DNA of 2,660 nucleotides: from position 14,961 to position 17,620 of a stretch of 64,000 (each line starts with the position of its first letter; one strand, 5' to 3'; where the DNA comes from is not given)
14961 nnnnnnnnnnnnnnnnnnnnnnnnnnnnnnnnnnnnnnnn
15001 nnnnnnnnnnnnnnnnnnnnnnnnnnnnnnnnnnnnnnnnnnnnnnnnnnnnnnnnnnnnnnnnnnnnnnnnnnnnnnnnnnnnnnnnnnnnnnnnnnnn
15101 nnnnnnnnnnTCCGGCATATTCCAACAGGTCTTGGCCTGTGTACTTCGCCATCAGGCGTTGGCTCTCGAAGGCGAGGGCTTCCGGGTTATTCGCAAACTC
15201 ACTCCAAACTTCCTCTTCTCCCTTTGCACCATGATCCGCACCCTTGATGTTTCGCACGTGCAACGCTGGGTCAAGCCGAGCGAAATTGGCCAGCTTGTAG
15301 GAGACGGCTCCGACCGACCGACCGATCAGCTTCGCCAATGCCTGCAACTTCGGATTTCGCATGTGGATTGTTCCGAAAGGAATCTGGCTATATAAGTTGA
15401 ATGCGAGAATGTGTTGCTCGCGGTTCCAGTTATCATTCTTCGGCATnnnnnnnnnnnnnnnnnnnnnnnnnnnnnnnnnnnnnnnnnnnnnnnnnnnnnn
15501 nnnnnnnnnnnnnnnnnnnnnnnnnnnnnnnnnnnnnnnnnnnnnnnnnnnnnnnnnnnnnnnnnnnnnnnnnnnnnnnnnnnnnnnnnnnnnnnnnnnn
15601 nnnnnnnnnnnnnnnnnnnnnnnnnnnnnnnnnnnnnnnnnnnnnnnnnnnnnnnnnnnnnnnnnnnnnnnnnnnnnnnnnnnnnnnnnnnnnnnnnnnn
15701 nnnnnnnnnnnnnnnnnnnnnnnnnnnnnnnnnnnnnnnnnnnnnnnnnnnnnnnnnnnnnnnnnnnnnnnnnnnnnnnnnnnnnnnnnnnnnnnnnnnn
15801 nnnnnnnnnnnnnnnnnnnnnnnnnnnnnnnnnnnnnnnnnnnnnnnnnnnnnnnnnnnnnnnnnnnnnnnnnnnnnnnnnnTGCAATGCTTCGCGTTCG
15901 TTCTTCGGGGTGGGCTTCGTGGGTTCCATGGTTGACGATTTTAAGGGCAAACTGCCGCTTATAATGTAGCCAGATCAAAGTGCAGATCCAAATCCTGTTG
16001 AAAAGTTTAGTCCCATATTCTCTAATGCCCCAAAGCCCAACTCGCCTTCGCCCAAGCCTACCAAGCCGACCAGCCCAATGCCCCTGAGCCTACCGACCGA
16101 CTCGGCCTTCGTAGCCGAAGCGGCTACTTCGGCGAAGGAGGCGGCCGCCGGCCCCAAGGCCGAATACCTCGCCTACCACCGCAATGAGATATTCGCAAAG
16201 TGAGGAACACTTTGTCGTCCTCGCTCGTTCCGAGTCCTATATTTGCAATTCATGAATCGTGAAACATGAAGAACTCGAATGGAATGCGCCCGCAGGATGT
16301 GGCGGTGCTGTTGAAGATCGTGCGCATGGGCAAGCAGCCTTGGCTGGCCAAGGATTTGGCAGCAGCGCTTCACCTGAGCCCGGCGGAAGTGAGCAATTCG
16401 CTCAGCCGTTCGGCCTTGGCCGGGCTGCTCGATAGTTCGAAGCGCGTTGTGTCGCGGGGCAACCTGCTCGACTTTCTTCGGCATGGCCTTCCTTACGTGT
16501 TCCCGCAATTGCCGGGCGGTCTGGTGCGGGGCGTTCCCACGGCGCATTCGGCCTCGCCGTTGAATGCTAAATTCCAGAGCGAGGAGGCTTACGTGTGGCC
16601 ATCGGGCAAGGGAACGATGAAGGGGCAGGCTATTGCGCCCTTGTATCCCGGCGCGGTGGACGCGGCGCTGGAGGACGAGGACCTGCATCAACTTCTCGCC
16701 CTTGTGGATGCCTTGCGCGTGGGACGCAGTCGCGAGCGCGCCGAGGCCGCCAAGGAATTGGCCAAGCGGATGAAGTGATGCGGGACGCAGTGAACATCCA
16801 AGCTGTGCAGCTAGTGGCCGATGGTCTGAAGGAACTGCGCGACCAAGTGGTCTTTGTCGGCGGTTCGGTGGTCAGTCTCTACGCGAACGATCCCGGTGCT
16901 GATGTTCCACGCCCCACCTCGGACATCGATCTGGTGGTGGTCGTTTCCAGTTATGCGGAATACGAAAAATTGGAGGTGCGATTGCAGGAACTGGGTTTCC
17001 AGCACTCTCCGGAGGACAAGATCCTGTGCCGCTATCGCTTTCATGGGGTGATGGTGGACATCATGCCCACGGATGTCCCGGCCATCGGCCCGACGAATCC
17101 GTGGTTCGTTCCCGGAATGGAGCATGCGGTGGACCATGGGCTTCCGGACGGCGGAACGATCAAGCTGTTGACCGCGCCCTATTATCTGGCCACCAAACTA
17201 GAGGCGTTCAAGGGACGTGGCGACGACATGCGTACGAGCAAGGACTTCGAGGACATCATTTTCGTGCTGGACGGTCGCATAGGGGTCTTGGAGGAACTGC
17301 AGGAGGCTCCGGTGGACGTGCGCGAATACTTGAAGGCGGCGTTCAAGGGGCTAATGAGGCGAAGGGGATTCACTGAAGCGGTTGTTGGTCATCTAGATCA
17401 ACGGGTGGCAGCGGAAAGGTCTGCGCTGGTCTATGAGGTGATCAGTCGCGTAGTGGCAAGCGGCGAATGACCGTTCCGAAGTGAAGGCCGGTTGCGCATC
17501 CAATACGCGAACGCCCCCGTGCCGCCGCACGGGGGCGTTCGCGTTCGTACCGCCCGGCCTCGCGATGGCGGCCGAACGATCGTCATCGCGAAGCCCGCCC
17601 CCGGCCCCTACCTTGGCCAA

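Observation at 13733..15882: Three-gene cassette: Cys-His-Asp protein plus two HNH nucleases with different reader domains and no methyltransferase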

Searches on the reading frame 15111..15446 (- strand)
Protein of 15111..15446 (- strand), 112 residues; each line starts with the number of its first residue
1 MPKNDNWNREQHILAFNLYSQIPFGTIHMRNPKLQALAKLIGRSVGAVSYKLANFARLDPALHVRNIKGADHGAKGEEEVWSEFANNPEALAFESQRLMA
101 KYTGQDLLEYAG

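Call 84: predict_structure(alignment_id=A7)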
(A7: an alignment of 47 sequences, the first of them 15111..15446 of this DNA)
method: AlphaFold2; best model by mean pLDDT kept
length: 112 residues; sequences in the alignment: 47
mean_pLDDT: 86.1   pTM: 0.79
mean pLDDT of the five models: 86.1, 83.9, 81.3, 79.2, 76.4
residues with pLDDT >= 90: 53; 70-90: 50; 50-70: 6; < 50: 3
segments of 3 or more residues with pLDDT < 50: 1-3
pLDDT, mean of each block of 10 residues (from residue 1): 71 94 91 95 93 91 83 82 88 88 76 59
secondary structure, 60 per line:
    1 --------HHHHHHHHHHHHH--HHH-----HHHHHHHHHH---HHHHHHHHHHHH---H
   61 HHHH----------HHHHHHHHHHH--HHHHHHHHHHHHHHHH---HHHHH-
elements in order: H9-21 H32-41 H45-56 H60-64 H75-85 H88-103 H107-111

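Call 89: fold_search(model_id=the predicted structure, library=pdb)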
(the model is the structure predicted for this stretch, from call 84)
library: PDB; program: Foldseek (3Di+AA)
matches with E <= 10: 137; with E <= 0.001: 0
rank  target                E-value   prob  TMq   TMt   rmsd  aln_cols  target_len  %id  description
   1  9fmd_L                3.1e-01  0.38  0.32  0.08  30.9       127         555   16  Integrative model of the human post-catalytic spliceosome (P-complex) (released 2024-07-10)
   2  6qdv_O                6.1e-01  0.25  0.32  0.09  31.0       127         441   16  Human post-catalytic P complex spliceosome (released 2019-02-20)
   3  8c6j_O                8.0e-01  0.21  0.32  0.08  31.5       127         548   16  Human spliceosomal PM5 C* complex (released 2023-07-12)
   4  6u82_D                1.4e+00  0.38  0.43  0.36  15.1       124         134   14  Crystal Structure of the Double Homeodomain of DUX4 in Complex with a DNA aptamer containing bulge and loop (released 2020-02-19)
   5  5zfy_A                1.4e+00  0.35  0.42  0.39  15.0       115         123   15  Crystal structure of human DUX4 homeodomains bound to A12C DNA mutant (released 2018-10-31)
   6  9l5s_L                1.5e+00  0.16  0.34  0.07  28.8       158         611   14  Cryo-EM structure of the thermophile spliceosome (state B*Q1) (released 2025-03-12)
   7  6e8c_A                1.7e+00  0.33  0.43  0.36  14.6       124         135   16  Crystal structure of the double homeodomain of DUX4 in complex with DNA (released 2018-12-26)
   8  7b9v_O                1.7e+00  0.14  0.31  0.14  31.1       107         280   14  Yeast C complex spliceosome at 2.8 Angstrom resolution with Prp18/Slu7 bound (released 2021-03-10)
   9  9l5r_L                1.7e+00  0.14  0.33  0.08  30.0       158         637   14  Cryo-EM structure of the thermophile spliceosome (state ILS) (released 2025-03-12)
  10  8ro0_L                1.9e+00  0.28  0.32  0.07   8.6        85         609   19  Structure of the C. elegans Intron Lariat Spliceosome primed for disassembly (ILS') (released 2024-08-07)
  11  5zjq_B                1.9e+00  0.25  0.33  0.47   6.2        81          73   22  Structure of AbdB/Exd complex bound to a 'Red14' DNA sequence (released 2018-08-29)
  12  1lfu_MODEL_1_P        2.0e+00  0.28  0.35  0.45   6.3        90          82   24  NMR Solution Structure of the Extended PBX Homeodomain Bound to DNA (released 2003-01-14)
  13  4yy2_A                2.0e+00  0.16  0.31  0.34  10.1       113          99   14  Computationally designed left-handed alpha/alpha toroid with 3 repeats in space group P212121 (released 2015-12-16)
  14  6ide_A                2.0e+00  0.16  0.28  0.16   9.8       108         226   12  Crystal structure of the Vibrio cholera VqmA-Ligand-DNA complex provides molecular mechanisms for drug design (released 2019-01-16)
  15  9esh_W                2.3e+00  0.14  0.33  0.09  16.2       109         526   15  Structure of a B-state intermediate committed to discard (Bd-I state) (released 2024-12-25)
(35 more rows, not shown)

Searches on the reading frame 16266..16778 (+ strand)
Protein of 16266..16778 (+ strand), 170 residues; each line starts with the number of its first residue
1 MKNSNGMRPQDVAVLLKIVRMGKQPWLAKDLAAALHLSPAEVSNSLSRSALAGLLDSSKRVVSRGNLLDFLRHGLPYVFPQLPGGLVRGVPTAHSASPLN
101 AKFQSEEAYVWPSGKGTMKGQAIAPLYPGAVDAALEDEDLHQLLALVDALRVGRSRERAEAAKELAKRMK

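Call 3: search_protein_families(library=pfam, proteins=[window:16266-16778:+], max_evalue=0.1)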
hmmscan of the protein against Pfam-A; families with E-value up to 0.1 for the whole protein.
window:16266-16778:+ (170 aa): 2 families
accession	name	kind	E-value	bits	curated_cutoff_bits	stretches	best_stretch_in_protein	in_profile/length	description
PF12802.13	MarR_2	-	0.0088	16.6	27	1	6-56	2-51/61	MarR family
PF12840.13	HTH_20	-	0.081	13.4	27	0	21-44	14-37/51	Helix-turn-helix domain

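Call 4: search_protein_families(library=padloc, proteins=[window:16266-16778:+], max_evalue=0.1)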
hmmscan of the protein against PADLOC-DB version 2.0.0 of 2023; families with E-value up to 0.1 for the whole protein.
window:16266-16778:+ (170 aa): 2 families
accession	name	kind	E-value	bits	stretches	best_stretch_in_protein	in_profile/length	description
PDLC04515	PDC-M21A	-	1e-40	137.7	1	23-169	50-202/205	-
PDLC04757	PDC-M64B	-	0.05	11.6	1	20-48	37-65/128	-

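Call 5: search_protein_families(library=ncbifam, proteins=[window:16266-16778:+], max_evalue=0.1)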
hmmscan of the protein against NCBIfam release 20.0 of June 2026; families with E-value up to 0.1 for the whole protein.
window:16266-16778:+ (170 aa): 3 families
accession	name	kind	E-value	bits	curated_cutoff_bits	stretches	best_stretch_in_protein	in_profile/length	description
NF040939.2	trans_reg_lrs14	equivalog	0.0015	18.6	90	1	9-60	21-71/103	Lrs14 family HTH-type transcriptional regulator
NF041413.1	ArsR_Rv2640c_fam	equivalog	0.017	15.5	155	1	20-62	53-95/118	Rv2640c family ArsR-like transcriptional regulator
NF053606.1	Sta1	subfamily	0.019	15.1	80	1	6-62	17-71/100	Sta1 family transcriptional regulator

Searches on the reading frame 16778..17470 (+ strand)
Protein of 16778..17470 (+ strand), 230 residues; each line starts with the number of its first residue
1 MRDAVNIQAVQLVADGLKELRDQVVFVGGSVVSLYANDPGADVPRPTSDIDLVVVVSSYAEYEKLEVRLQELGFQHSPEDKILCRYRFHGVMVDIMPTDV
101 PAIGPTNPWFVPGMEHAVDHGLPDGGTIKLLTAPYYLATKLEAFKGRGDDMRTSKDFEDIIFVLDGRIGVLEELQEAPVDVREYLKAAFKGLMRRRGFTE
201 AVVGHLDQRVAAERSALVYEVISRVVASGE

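Call 3: search_protein_families(library=pfam, proteins=[window:16778-17470:+], max_evalue=0.1)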
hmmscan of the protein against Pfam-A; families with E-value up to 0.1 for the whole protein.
window:16778-17470:+ (230 aa): 5 families
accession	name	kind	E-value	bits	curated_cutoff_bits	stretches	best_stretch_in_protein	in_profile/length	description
PF08843.17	AbiEii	-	5.2e-08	33.5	22.5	1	17-178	8-182/238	Nucleotidyl transferase AbiEii toxin, Type IV TA system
PF01909.29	NTP_transf_2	-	0.0059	17.4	21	1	44-88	28-77/93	Nucleotidyltransferase domain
PF10620.15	MdcG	-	0.056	13.8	26.5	0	25-72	31-76/121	Phosphoribosyl-dephospho-CoA transferase MdcG C-terminal domain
PF04229.20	GrpB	-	0.066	13.8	25.5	0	50-86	46-81/159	GrpB protein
PF12281.14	NTP_transf_8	-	0.098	13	26.3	0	20-55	16-54/218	Nucleotidyltransferase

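Call 4: search_protein_families(library=padloc, proteins=[window:16778-17470:+], max_evalue=0.1)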
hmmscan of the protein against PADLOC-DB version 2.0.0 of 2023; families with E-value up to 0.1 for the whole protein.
window:16778-17470:+ (230 aa): 2 families
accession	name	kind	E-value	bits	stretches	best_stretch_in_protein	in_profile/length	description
PDLC04516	PDC-M21B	-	5.9e-60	200.8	1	6-227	8-230/234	-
PDLC02288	AbiEii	-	0.0064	13.4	0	136-177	176-217/294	AbiEii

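Call 5: search_protein_families(library=ncbifam, proteins=[window:16778-17470:+], max_evalue=0.1)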
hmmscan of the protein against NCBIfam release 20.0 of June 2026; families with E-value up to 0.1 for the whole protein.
window:16778-17470:+ (230 aa): 0 families
